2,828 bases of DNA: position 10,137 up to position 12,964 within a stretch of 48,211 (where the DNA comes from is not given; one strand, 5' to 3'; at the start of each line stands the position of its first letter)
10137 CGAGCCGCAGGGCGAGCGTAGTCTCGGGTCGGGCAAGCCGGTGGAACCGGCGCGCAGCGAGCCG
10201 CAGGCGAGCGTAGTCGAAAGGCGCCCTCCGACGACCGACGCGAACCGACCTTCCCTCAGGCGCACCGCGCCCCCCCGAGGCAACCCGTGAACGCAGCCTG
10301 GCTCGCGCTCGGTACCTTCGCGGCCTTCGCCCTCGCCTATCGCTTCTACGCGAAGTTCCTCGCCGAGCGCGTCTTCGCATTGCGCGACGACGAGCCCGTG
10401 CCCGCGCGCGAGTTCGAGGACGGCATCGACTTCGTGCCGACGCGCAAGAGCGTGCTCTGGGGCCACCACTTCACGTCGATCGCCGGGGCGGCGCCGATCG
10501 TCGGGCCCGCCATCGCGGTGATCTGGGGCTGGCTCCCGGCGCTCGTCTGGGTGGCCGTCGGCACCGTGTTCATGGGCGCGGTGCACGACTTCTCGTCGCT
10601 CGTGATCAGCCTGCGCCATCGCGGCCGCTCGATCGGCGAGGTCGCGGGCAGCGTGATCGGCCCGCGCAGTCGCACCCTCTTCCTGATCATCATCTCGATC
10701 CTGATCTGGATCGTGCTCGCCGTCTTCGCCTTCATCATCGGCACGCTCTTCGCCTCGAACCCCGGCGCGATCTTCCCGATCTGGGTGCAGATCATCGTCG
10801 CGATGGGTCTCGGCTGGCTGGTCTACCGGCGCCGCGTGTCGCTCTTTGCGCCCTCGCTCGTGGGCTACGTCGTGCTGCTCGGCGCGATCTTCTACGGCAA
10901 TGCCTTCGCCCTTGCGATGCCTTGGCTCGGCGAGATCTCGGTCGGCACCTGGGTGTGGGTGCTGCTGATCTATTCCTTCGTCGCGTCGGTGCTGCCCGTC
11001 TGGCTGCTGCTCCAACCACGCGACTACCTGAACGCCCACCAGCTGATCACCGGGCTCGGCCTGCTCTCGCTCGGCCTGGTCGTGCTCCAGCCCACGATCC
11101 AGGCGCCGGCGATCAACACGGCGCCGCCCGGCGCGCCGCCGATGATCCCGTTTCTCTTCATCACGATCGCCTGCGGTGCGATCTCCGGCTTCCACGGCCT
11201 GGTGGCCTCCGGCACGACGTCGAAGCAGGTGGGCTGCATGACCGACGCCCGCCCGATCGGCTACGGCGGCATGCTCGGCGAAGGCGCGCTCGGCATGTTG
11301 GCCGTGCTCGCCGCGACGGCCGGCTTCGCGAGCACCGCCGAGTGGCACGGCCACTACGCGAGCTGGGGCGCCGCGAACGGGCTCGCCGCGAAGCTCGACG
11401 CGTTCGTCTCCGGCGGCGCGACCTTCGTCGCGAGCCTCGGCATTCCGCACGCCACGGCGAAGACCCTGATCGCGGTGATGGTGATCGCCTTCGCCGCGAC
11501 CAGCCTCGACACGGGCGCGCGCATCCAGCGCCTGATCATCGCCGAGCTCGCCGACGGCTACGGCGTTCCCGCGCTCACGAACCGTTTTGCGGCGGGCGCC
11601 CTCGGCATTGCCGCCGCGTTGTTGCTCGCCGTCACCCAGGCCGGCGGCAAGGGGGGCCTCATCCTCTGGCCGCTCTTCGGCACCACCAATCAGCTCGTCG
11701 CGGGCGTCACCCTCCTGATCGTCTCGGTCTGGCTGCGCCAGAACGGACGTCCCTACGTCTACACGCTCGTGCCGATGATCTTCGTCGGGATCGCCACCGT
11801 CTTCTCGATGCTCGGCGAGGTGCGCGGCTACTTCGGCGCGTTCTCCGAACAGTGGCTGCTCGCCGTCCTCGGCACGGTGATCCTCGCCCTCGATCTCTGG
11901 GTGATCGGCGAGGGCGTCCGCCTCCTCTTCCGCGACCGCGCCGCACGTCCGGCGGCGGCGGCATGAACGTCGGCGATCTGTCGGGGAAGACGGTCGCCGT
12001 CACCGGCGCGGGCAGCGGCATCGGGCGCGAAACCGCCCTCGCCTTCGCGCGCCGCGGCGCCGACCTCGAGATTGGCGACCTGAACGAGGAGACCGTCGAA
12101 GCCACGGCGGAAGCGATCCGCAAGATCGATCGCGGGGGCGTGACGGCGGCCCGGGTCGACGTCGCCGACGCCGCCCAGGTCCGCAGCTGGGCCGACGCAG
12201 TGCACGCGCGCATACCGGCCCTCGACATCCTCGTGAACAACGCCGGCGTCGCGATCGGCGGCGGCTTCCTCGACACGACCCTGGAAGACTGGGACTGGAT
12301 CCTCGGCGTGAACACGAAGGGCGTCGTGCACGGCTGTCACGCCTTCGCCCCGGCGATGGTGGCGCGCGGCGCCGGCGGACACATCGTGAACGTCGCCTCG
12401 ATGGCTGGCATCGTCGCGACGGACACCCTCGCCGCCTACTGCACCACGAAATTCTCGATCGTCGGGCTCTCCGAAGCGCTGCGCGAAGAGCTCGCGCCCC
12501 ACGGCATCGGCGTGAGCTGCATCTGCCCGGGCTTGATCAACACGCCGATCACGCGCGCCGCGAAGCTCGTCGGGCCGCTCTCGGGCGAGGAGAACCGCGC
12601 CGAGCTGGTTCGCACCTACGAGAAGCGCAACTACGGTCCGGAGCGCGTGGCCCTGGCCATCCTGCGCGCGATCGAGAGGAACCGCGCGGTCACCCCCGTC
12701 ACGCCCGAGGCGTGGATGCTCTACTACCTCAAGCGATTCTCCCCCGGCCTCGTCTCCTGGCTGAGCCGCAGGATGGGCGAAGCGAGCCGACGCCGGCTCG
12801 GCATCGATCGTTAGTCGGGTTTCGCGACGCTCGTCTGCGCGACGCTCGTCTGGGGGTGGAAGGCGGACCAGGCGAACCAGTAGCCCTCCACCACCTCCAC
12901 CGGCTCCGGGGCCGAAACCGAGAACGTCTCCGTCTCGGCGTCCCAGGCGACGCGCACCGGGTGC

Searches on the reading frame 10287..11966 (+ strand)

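Call 59: search_protein_families(library=pfam, proteins=[window:10287-11966:+], max_evalue=0.00001)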
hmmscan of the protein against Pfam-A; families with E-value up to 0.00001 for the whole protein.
window:10287-11966:+ (559 aa): 1 family
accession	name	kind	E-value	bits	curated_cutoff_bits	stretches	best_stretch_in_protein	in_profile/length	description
PF02554.20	CstA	-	5.1e-139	465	27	2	2-344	1-352/560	Carbon starvation protein CstA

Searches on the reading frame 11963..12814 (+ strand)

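Call 59: search_protein_families(library=pfam, proteins=[window:11963-12814:+], max_evalue=0.00001)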
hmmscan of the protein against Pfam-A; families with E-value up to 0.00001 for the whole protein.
window:11963-12814:+ (283 aa): 3 families
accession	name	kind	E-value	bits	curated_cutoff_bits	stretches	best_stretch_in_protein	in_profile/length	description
PF00106.31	adh_short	-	3.8e-53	180.3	26.6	1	9-199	1-189/195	short chain dehydrogenase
PF13561.12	adh_short_C2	-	3.5e-42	145.1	27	1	15-206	1-190/236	Enoyl-(Acyl carrier protein) reductase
PF08659.16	KR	-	4.2e-10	40.3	22.6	1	10-172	2-162/180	KR domain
